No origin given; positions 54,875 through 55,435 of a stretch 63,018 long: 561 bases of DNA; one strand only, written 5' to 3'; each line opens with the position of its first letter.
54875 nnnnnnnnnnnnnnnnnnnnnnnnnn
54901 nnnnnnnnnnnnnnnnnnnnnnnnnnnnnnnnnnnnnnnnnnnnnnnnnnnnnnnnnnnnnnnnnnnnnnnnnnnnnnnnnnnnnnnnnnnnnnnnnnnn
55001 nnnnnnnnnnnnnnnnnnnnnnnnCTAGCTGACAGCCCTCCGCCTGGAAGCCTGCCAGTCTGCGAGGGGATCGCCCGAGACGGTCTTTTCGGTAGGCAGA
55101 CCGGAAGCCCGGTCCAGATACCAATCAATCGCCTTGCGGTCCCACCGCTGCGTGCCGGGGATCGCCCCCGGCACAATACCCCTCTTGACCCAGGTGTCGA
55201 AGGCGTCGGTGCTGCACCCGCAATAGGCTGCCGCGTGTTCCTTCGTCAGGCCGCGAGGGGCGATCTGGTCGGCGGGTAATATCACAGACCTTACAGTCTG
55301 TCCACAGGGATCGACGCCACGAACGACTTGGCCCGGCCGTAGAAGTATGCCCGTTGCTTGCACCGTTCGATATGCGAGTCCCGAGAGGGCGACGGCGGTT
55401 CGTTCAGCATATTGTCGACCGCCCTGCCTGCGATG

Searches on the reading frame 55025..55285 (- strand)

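Call 73: search_protein_families(library=phrogs, proteins=[window:55025-55285:-], max_evalue=0.01)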
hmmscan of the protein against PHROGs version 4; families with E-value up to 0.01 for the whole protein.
window:55025-55285:- (86 aa): 5 families
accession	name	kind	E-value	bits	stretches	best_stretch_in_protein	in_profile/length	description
phrog_25900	-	transcription regulation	7.3e-07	30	1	9-62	14-70/83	transcriptional regulator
phrog_668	-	DNA, RNA and nucleotide metabolism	8.4e-06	26.6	1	6-58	57-111/181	HTH DNA binding protein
phrog_66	-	integration and excision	2.4e-05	25.2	1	9-67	90-150/412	excisionase and transcriptional regulator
phrog_2474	-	transcription regulation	0.0009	20.1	1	6-36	42-72/118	MerR-like transcriptional regulator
phrog_57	-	head and packaging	0.0019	19.1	1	11-82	11-93/199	terminase small subunit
